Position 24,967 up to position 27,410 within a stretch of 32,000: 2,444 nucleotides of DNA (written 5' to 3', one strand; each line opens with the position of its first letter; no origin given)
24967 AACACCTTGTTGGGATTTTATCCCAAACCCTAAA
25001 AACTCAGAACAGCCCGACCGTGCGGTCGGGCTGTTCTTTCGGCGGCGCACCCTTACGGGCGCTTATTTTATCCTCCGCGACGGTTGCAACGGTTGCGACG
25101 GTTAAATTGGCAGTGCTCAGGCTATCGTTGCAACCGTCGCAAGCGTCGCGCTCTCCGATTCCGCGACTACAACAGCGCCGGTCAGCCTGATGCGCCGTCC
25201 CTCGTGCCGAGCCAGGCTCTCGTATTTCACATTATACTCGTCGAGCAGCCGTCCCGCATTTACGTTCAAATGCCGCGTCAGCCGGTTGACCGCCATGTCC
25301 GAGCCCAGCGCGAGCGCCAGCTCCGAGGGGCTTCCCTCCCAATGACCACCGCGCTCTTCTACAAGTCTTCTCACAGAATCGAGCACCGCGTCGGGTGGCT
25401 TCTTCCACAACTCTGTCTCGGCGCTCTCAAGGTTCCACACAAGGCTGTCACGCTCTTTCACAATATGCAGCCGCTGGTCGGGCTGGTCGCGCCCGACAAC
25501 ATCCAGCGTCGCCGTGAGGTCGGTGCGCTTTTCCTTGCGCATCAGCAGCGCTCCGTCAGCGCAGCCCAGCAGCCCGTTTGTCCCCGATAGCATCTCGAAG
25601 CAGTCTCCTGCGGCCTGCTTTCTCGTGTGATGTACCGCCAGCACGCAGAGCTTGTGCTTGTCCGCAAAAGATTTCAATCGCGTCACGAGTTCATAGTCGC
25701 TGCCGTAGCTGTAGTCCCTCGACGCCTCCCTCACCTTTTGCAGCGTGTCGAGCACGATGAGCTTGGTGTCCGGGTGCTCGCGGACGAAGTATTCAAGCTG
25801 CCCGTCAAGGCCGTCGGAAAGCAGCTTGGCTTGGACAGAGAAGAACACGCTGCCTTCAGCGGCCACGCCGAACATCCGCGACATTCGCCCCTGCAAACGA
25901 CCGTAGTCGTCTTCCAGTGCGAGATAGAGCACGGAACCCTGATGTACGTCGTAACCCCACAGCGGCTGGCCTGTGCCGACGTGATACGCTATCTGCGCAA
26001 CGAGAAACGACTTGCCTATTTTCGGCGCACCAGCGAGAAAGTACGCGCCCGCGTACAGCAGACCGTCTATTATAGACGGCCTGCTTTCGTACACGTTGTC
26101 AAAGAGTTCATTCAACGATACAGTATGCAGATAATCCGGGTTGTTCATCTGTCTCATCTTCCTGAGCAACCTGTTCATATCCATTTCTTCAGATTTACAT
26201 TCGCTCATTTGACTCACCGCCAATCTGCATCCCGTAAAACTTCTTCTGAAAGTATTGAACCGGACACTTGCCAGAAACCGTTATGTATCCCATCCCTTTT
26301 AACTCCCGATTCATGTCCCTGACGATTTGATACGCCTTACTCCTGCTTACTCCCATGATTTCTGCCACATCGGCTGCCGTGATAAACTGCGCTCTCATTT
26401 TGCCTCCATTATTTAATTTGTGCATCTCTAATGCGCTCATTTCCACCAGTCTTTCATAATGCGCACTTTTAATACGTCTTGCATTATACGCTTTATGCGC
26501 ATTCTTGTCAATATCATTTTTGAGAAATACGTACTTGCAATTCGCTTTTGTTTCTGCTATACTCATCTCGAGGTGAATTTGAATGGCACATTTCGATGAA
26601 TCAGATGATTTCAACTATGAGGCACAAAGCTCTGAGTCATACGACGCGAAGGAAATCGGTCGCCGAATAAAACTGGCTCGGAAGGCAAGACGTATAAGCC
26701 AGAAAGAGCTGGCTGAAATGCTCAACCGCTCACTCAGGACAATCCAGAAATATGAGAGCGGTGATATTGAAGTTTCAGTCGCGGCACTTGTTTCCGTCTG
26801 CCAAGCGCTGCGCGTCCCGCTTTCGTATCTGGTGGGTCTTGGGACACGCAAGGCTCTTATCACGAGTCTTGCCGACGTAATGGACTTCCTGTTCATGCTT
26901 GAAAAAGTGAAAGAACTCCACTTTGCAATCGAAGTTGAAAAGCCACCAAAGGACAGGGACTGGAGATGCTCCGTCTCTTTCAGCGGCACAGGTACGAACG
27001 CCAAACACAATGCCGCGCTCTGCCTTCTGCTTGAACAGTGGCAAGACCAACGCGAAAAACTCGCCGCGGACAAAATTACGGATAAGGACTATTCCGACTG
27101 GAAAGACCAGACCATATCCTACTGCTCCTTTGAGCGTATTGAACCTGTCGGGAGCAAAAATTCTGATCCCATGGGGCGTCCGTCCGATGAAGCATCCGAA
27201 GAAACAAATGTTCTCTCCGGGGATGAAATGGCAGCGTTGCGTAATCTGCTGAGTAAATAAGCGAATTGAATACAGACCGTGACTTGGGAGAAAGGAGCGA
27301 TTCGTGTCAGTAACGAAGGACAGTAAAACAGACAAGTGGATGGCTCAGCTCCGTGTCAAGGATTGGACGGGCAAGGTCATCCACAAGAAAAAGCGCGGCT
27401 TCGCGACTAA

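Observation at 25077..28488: The island core is organised like a phage-inducible chromosomal island but lacks any packaging, capsid-interference or transfer genes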

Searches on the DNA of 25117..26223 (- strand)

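Call 76: search_rna_families(source=L015, start=11050, end=11520, threshold=evalue, max_evalue=1)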
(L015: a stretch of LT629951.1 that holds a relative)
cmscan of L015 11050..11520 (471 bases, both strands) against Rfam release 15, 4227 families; matches with E-value up to 1: 0.
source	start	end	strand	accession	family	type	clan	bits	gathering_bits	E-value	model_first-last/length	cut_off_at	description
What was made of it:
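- Tried and rejected: The conserved non-coding block of relatives gave none (call 76).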

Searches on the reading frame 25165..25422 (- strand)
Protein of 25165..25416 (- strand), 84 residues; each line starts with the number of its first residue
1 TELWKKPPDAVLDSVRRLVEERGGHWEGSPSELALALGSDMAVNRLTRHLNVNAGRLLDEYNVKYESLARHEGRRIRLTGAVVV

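Call 57: search_protein_families(library=pfam, proteins=[window:25165-25416:-], max_evalue=0.1)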
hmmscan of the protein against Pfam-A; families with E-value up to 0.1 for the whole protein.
window:25165-25416:- (84 aa): 0 families

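Call 88: search_solved_structures(query=A7, max_evalue=10)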
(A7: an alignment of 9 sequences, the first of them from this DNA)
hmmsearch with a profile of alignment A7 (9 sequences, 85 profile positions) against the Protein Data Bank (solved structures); distinct sequences matched with E-value up to 10: 4.
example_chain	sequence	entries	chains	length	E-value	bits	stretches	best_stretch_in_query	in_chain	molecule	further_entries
5cwn_A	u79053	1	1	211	0.027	17.6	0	2-50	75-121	Designed helical repeat protein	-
4ney_A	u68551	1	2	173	0.72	13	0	47-75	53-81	Engineered protein OR277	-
4nez_A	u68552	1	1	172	0.74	13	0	47-75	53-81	Engineered protein OR276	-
1dab_A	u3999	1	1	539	1.2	12.3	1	23-82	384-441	P.69 PERTACTIN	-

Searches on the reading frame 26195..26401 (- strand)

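Call 7: search_protein_families(library=pfam, proteins=[window:26195-26401:-], max_evalue=0.01)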
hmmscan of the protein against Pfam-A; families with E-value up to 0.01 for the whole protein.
window:26195-26401:- (68 aa): 6 families
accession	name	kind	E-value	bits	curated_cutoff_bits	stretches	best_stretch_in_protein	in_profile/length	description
PF01978.25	TrmB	-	0.00011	22.5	25.6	1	8-50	24-62/68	Sugar-specific transcriptional regulator TrmB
PF12728.13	HTH_17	-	0.0015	19.2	27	1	7-35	2-28/51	Helix-turn-helix domain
PF13384.12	HTH_23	-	0.0034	17.6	24.6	1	7-32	18-43/50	Homeodomain-like domain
PF04967.18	HTH_10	-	0.0056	16.9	23.1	1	7-33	24-50/53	HTH DNA binding domain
PF13518.12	HTH_28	-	0.0062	17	25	1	8-32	14-38/52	Helix-turn-helix domain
PF01325.25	Fe_dep_repress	-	0.0098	16.5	26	0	5-44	21-56/60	Iron dependent repressor, N-terminal DNA binding domain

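Call 13: search_protein_families(library=phrogs, proteins=[window:26195-26401:-], max_evalue=0.01)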
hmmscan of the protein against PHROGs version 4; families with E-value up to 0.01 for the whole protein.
window:26195-26401:- (68 aa): 2 families
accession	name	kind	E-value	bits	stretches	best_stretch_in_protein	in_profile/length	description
phrog_989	-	unknown function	1.5e-23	83.4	1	2-57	2-57/70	-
phrog_434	-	DNA, RNA and nucleotide metabolism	0.0054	17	1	2-33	63-95/372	RecE-like recombination exonuclease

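Call 14: search_protein_families(library=ncbifam, proteins=[window:26195-26401:-], max_evalue=0.01)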
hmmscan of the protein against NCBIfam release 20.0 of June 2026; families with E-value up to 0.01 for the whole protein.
window:26195-26401:- (68 aa): 1 family
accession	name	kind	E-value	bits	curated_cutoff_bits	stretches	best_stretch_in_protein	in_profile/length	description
NF047858.1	ICEBs1XisBacil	equivalog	2.9e-15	55.7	100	1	5-55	1-51/61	ICEBs1 excisionase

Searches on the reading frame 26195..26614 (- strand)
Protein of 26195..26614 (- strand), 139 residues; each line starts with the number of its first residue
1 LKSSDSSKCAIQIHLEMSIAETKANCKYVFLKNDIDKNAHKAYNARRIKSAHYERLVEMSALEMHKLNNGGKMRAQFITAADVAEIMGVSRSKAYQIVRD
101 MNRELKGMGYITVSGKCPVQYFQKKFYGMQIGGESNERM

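Call 7: search_protein_families(library=pfam, proteins=[window:26195-26614:-], max_evalue=0.01)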
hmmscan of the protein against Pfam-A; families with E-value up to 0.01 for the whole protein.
window:26195-26614:- (139 aa): 3 families
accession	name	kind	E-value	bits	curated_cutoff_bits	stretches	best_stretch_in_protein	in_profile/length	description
PF01978.25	TrmB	-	0.00041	20.6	25.6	1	79-121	24-62/68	Sugar-specific transcriptional regulator TrmB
PF12728.13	HTH_17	-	0.0022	18.7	27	1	78-100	2-24/51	Helix-turn-helix domain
PF02796.21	HTH_7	-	0.0044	17.6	23.8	1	61-99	5-43/45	Helix-turn-helix domain of resolvase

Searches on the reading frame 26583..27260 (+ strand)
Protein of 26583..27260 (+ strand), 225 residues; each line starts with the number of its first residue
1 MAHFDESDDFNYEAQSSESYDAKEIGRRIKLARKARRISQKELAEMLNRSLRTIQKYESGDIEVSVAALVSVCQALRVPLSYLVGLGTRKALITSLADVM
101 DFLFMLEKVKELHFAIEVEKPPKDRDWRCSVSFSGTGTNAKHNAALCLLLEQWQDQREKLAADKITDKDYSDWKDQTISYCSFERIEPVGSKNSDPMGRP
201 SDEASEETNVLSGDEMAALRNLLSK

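Call 7: search_protein_families(library=pfam, proteins=[window:26583-27260:+], max_evalue=0.01)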
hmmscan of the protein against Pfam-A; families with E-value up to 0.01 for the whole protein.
window:26583-27260:+ (225 aa): 7 families
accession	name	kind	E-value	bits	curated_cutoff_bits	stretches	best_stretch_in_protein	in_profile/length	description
PF01381.28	HTH_3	-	1.1e-11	45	23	1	29-83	1-55/55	Helix-turn-helix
PF13560.12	HTH_31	-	1.6e-09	38.4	27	1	24-79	1-57/64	Helix-turn-helix domain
PF12844.13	HTH_19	-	3.6e-06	27.2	30.2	1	26-83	1-58/64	Helix-turn-helix domain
PF13443.12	HTH_26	-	0.00032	21.3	22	1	32-80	5-54/63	Cro/C1-type HTH DNA-binding domain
PF08279.18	HTH_11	-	0.0017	18.6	25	1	31-57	8-35/55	HTH domain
PF13384.12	HTH_23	-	0.003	17.8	24.6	1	27-56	6-36/50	Homeodomain-like domain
PF13412.12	HTH_24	-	0.003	17.5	21.9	1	33-57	13-37/48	Winged helix-turn-helix DNA-binding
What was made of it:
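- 26583..27260 (+): XRE-family repressor, 225 aa: N-terminal HTH plus a conserved C-terminal alpha/beta domain of unknown function. HTH_3 (call 7).
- Checked: XRE: 26583-27260(+), HTH_3 E 1.1e-11 (call 7).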

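Call 13: search_protein_families(library=phrogs, proteins=[window:26583-27260:+], max_evalue=0.01)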
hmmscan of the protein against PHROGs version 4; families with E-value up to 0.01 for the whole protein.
window:26583-27260:+ (225 aa): 20 families
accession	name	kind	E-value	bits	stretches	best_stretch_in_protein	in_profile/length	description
phrog_8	-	transcription regulation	1.6e-13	51.8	1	23-89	160-221/346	transcriptional regulator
phrog_5823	-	transcription regulation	3.1e-11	44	1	22-89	4-72/404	transcriptional regulator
phrog_2439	-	transcription regulation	1.1e-10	42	1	25-86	8-69/367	transcriptional regulator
phrog_3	-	transcription regulation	6.7e-10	40.3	1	18-87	82-151/430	transcriptional repressor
phrog_1373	-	transcription regulation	1.4e-08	35.9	1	12-87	55-126/166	transcriptional regulator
phrog_2328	-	transcription regulation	4.3e-08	34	1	18-84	9-75/128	transcriptional repressor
phrog_4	-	transcription regulation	4.3e-08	33.5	1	21-86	133-194/400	transcriptional repressor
phrog_2967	-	transcription regulation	9.8e-08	32.8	1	21-90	7-76/225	transcriptional regulator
phrog_4836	-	transcription regulation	2.1e-06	28.4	1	8-84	59-135/194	CII-like regulator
phrog_147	-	transcription regulation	2.7e-06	28.7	1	24-74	4-55/100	transcriptional regulator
phrog_7396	-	unknown function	1.5e-05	25.8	1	14-87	5-81/227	-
phrog_4583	-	transcription regulation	3.4e-05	24.8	1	22-84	8-70/81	transcriptional repressor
phrog_2104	-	unknown function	5.6e-05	24.3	1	28-68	43-83/103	-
phrog_2339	-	DNA, RNA and nucleotide metabolism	9.6e-05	23.3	1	18-90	18-92/98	HTH DNA binding protein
phrog_955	-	DNA, RNA and nucleotide metabolism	0.0005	20.8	1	23-66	23-66/142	HTH DNA binding protein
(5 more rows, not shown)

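Call 14: search_protein_families(library=ncbifam, proteins=[window:26583-27260:+], max_evalue=0.01)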
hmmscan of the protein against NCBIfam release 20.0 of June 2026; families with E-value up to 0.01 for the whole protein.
window:26583-27260:+ (225 aa): 12 families
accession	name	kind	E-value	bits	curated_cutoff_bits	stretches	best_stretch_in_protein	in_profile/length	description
NF006015.0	PRK08154.1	subfamily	4.1e-11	42.6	204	1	12-90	18-96/314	anaerobic benzoate catabolism transcriptional regulator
NF041951.1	phage_RstR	subfamily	3.8e-10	40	80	1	25-91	3-69/108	RstR family transcriptional repressor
NF047948.1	male_kill_WMK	equivalog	8.4e-09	35.3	300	1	12-86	150-223/300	WO male-killing family protein Wmk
TIGR03070.1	couple_hipB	subfamily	9.6e-08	31.9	71.65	1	23-76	1-54/58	type II toxin-antitoxin system Y4mF family antitoxin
TIGR03830.1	CxxCG_CxxCG_HTH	subfamily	2.7e-07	30.4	61.8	1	17-68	58-109/127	type II TA system antitoxin MqsA family protein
NF003162.0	PRK04140.1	equivalog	2.7e-06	26.6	263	1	26-83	128-185/317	transcriptional regulator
NF041575.1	antitoxPezA_Strep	equivalog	3.9e-06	26.9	290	1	25-111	2-84/158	type II toxin-antitoxin system antitoxin PezA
NF007257.0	PRK09706.1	subfamily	2e-05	24.4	101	1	22-80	3-61/135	transcriptional repressor DicA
TIGR00270.2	TIGR00270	equivalog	3.7e-05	23.6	110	1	25-78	76-129/159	multiprotein bridging factor aMBF1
NF040522.1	VC1465_fam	subfamily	0.00098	19.2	70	1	29-68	1-40/111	VC1465 family Xer recombination activation factor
NF041677.1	trans_regClgR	equivalog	0.0034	17.4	170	1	25-84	9-68/113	transcriptional regulator ClgR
NF052239.1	antitox_spr1629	equivalog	0.0046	16.1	335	1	25-84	3-62/377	spr1629 family repressor/antitoxin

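Call 39: find_homologous_proteins(query=window:26583-27260:+, max_evalue=0.001)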
Query window:26583-27260:+ (225 aa): 49 proteins with E <= 0.001 among 805 candidates.
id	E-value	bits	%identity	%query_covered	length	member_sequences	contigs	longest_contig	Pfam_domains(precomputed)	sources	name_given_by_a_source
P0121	3.6e-142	489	100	100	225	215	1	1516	PF12844.14,PF01381.29,PF13560.13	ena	-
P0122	2.5e-129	448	92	100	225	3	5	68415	PF12844.14,PF01381.29,PF13560.13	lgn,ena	-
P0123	3.3e-128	444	91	100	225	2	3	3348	PF12844.14,PF01381.29,PF13560.13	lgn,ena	-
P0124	2.4e-119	415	96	89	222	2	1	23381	PF12844.14,PF01381.29,PF13560.13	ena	-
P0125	3.4e-112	392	99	80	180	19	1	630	-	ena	-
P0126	1.3e-98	347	90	80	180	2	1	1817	-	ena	-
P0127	2.9e-91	323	69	100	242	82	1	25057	PF12844.14,PF01381.29,PF13560.13,PF13443.13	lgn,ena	-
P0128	1.4e-85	305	77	80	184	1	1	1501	PF01381.29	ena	-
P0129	1.9e-73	265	66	78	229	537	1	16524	PF12844.14,PF01381.29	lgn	-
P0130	2.0e-73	265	58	94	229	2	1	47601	PF12844.14,PF01381.29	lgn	-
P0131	2.9e-73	264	57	94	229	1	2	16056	PF12844.14,PF01381.29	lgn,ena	-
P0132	3.2e-73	264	57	94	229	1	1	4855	PF12844.14,PF01381.29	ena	-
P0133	4.6e-73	264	60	88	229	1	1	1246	PF12844.14,PF01381.29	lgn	-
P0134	4.9e-73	264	57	94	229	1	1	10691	PF12844.14,PF01381.29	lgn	-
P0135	9.4e-73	263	57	94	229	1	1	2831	PF12844.14,PF01381.29,PF13560.13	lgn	-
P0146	1.3e-66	243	100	53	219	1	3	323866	PF12844.14,PF01381.29,PF13560.13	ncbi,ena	-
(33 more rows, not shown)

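Call 47: predict_structure(alignment_id=A3)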
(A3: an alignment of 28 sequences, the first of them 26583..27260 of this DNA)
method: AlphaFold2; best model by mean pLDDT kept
length: 225 residues; sequences in the alignment: 28
mean_pLDDT: 72.5   pTM: 0.55
mean pLDDT of the five models: 72.5, 72.1, 70.3, 70.1, 67.6
residues with pLDDT >= 90: 55; 70-90: 95; 50-70: 26; < 50: 49
segments of 3 or more residues with pLDDT < 50: 1-17, 189-212, 221-225
pLDDT, mean of each block of 10 residues (from residue 1): 31 43 88 92 96 94 83 88 67 77 84 86 77 78 87 94 93 81 59 31 31 50 43
secondary structure, 60 per line:
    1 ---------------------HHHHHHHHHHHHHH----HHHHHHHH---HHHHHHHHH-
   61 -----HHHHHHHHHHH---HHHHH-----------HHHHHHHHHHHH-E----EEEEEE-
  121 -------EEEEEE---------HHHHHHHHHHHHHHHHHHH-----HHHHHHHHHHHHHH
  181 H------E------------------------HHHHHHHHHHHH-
elements in order: H22-35 H40-47 H51-59 H66-76 H80-84 H96-107 E114-119 E128-133 H143-161 H167-181 H213-224

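Call 52: fold_search(model_id=the predicted structure, library=pdb)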
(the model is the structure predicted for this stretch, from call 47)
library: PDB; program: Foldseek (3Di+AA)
matches with E <= 10: 505; with E <= 0.001: 18
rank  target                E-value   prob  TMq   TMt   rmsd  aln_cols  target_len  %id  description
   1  2b5a_B                4.8e-05  1.00  0.28  0.79   2.1        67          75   28  C.BclI, Control Element of the BclI Restriction-Modification System (released 2006-01-03)
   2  2b5a_A                6.9e-05  1.00  0.27  0.76   1.1        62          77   31  C.BclI, Control Element of the BclI Restriction-Modification System (released 2006-01-03)
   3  2b5a_C                8.2e-05  1.00  0.27  0.76   1.1        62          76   31  C.BclI, Control Element of the BclI Restriction-Modification System (released 2006-01-03)
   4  1y7y_B                1.9e-04  1.00  0.27  0.89   1.0        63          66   25  High-resolution crystal structure of the restriction-modification controller protein C.AhdI from Aeromonas hydrophila (released 2005-02-22)
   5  5woq_A                2.6e-04  1.00  0.27  0.74   7.3        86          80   26  Crystal structure of an XRE family protein transcriptional regulator from Mycobacterium smegmatis (released 2017-08-16)
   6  5woq_B                3.0e-04  1.00  0.27  0.69   7.3        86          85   26  Crystal structure of an XRE family protein transcriptional regulator from Mycobacterium smegmatis (released 2017-08-16)
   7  3jxb_C                4.4e-04  1.00  0.26  0.82   1.1        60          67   30  Crystal structure of the P22 c2 repressor protein in complex with synthetic operator 9C (released 2010-01-19)
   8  5woq_C                4.7e-04  1.00  0.27  0.72   7.2        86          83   26  Crystal structure of an XRE family protein transcriptional regulator from Mycobacterium smegmatis (released 2017-08-16)
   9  1y9q                  4.7e-04  1.00  0.27  0.34  10.2       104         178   17  Crystal Structure of HTH_3 family Transcriptional Regulator from Vibrio cholerae (released 2005-01-04)
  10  3f51_E                5.0e-04  1.00  0.28  0.66   7.4        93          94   22  Crystal Structure of the clp gene regulator ClgR from Corynebacterium glutamicum (released 2008-11-18)
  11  3f51_D                6.0e-04  1.00  0.28  0.66   7.0        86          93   24  Crystal Structure of the clp gene regulator ClgR from Corynebacterium glutamicum (released 2008-11-18)
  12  3f51_A                6.0e-04  1.00  0.27  0.64   6.2        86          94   27  Crystal Structure of the clp gene regulator ClgR from Corynebacterium glutamicum (released 2008-11-18)
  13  1y7y_A                6.3e-04  1.00  0.27  0.85   1.0        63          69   25  High-resolution crystal structure of the restriction-modification controller protein C.AhdI from Aeromonas hydrophila (released 2005-02-22)
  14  7t8i_A                7.1e-04  1.00  0.27  0.90   0.7        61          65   31  Crystal structure of the ImmR transcriptional regulator DNA-binding domain of Bacillus subtilis (released 2022-03-16)
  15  3f52_A                7.1e-04  1.00  0.27  0.78   0.8        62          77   29  Crystal structure of the clp gene regulator ClgR from C. glutamicum (released 2008-11-18)
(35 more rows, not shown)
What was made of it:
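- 26583..27260 (+): The ImmR DNA-binding domain 7t8i is among the Foldseek hits (TM-score normalised to target 0.90) (call 52).
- Closest known: ICEBs1 regulation and excision module. Same: The repressor HTH superposes on the ImmR DNA-binding domain, TM-score normalised to target 0.90 (call 52).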

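Call 78: find_encoding_contigs(protein=P0146, flank=10000, max_places=3)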
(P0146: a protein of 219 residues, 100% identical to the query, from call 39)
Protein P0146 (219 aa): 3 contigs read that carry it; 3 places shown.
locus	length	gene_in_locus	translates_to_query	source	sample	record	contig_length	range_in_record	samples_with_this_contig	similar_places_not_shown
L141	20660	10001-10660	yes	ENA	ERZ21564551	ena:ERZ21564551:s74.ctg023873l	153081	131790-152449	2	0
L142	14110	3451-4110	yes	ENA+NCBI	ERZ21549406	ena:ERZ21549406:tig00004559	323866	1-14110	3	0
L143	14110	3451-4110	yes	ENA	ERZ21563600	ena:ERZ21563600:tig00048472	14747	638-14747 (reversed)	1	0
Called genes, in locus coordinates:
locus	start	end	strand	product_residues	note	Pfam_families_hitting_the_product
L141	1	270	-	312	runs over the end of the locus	PF17953:Csm4_C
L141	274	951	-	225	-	PF03787:RAMPs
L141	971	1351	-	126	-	PF03750:Csm2_III-A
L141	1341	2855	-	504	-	PF18211:Csm1_B, PF22335:Cas10-Cmr2_palm2, PF20824:Cmr2_hel_dom2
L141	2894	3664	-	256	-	PF01966:HD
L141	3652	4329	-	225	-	PF10040:CRISPR_Cas6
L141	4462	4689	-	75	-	-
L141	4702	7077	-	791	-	PF02463:SMC_N, PF13166:AAA_13 (faint), PF13175:AAA_15 (faint), PF13304:AAA_21 (faint), PF13476:AAA_23, PF13514:AAA_27 (weak)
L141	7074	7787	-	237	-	-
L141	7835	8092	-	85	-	PF00149:Metallophos (weak)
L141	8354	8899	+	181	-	-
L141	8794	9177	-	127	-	PF13481:AAA_25 (faint)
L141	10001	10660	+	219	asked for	PF12844:HTH_19 (weak), PF13560:HTH_31, PF01381:HTH_3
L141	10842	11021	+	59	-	PF14659:Phage_int_SAM_3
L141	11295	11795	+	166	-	PF00589:Phage_integrase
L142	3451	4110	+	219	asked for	PF12844:HTH_19 (weak), PF13560:HTH_31, PF01381:HTH_3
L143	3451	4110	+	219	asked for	PF12844:HTH_19 (weak), PF13560:HTH_31, PF01381:HTH_3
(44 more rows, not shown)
